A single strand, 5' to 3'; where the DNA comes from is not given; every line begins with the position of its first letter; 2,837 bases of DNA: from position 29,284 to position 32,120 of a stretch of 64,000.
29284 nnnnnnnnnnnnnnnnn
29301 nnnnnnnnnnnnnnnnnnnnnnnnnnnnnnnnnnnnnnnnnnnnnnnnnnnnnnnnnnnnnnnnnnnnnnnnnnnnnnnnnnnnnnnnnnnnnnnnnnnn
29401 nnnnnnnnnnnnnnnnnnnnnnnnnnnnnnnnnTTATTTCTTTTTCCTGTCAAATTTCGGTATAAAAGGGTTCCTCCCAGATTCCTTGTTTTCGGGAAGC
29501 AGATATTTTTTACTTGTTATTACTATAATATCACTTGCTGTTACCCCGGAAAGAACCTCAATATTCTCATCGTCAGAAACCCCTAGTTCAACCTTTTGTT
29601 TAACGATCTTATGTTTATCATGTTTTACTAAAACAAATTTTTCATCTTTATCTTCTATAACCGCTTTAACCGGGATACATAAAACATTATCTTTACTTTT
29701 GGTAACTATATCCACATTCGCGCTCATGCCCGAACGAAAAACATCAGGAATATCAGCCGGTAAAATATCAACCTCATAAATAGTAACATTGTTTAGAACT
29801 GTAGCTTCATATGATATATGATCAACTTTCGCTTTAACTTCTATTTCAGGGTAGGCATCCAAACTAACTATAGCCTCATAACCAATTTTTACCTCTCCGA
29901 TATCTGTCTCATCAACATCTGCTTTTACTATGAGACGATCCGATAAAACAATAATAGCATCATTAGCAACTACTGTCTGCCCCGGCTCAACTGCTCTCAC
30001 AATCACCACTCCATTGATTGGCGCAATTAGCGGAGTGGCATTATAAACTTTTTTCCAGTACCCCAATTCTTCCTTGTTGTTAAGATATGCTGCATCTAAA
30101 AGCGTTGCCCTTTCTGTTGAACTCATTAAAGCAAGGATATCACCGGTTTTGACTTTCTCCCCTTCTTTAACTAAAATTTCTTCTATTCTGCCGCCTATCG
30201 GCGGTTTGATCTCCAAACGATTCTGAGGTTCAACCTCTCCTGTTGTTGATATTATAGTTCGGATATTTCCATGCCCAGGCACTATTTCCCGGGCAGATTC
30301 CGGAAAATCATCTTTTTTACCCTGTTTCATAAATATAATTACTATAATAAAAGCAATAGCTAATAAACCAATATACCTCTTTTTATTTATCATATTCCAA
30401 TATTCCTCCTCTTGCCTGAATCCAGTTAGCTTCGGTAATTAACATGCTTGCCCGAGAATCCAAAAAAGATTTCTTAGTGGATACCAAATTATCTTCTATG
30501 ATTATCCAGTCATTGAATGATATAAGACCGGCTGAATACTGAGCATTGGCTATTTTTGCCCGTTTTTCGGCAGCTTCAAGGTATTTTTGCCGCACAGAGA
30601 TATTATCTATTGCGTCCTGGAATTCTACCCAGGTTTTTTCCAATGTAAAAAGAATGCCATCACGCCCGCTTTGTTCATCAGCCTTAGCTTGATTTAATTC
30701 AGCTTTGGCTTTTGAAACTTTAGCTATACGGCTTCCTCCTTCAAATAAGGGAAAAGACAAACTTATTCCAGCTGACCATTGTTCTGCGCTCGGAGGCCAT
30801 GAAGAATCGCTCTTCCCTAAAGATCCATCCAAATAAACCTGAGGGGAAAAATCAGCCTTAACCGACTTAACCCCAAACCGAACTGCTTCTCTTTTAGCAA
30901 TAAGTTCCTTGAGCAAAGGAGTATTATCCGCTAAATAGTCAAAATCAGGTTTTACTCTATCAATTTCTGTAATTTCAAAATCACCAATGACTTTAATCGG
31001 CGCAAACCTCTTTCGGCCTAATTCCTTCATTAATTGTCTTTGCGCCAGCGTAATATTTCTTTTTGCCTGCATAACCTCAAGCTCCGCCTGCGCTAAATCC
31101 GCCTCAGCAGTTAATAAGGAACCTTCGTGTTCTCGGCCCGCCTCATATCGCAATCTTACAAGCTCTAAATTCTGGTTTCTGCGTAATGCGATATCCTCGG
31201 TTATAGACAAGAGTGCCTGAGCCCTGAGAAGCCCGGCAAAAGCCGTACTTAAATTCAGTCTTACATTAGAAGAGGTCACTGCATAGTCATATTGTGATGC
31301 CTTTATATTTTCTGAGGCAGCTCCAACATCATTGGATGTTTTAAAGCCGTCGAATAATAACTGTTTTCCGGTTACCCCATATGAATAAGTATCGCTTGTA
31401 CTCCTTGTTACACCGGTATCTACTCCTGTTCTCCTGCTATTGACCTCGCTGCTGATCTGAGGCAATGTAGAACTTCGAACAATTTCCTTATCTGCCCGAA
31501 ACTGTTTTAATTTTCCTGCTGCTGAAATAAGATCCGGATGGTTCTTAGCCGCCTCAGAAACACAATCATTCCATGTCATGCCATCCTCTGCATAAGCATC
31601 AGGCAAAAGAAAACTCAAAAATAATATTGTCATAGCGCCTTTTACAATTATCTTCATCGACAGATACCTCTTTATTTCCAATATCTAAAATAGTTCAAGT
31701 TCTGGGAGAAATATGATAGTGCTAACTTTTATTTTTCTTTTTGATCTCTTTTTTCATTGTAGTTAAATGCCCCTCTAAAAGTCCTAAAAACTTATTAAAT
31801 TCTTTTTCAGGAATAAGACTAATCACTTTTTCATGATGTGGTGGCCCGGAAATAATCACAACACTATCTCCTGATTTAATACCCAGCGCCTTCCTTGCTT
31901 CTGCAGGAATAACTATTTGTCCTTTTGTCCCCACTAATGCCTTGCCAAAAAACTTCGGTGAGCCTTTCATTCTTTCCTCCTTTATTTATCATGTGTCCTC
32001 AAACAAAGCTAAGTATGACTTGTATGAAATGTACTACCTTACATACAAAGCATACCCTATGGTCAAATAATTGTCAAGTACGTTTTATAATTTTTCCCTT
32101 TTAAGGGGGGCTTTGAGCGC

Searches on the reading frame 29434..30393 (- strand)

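Call 12: search_protein_families(library=pfam, proteins=[window:29434-30393:-])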
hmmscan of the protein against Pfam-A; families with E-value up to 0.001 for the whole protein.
window:29434-30393:- (319 aa): 5 families
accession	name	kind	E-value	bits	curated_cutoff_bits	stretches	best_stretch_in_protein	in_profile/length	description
PF16576.10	HlyD_D23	-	7.2e-16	58.5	30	1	114-194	103-185/214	Barrel-sandwich domain of CusB or HlyD membrane-fusion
PF13437.12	HlyD_3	-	5.7e-14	53.2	22.2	1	122-212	2-95/106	HlyD family secretion protein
PF13533.13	Biotin_lipoyl_2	-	3.2e-08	33.6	29.8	1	61-88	2-29/32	Biotin-lipoyl like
PF00364.28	Biotin_lipoyl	-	3e-06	27.4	22.1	0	61-89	44-72/73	Biotin-requiring enzyme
PF01551.29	Peptidase_M23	-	0.00079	20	28.7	0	70-97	52-79/96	Peptidase family M23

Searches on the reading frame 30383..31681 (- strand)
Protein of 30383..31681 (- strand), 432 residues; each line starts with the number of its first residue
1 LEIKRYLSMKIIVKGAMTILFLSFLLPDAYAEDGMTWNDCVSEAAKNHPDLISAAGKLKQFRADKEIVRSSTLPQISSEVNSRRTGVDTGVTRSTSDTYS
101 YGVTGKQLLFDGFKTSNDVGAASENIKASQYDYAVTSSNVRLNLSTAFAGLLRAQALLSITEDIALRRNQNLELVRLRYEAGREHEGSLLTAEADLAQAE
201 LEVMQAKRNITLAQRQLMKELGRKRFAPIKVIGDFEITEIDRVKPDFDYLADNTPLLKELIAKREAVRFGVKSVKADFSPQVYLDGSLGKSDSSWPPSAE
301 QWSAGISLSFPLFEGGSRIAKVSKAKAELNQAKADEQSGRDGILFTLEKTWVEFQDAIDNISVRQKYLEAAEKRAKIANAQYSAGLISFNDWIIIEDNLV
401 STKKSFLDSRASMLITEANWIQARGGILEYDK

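Call 12: search_protein_families(library=pfam, proteins=[window:30383-31681:-])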
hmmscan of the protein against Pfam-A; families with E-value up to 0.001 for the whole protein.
window:30383-31681:- (432 aa): 1 family
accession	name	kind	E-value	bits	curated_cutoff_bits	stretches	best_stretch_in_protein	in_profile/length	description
PF02321.23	OEP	-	8.7e-63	211.9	22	2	251-422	9-184/187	Outer membrane efflux protein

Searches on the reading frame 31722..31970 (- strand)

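Call 12: search_protein_families(library=pfam, proteins=[window:31722-31970:-])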
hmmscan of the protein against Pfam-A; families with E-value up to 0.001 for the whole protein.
window:31722-31970:- (82 aa): 1 family
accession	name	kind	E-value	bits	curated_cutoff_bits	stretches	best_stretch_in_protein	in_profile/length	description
PF04014.23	MazE_antitoxin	-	1.2e-08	35.2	24.7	1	13-40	4-31/48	Antidote-toxin recognition MazE, bacterial antitoxin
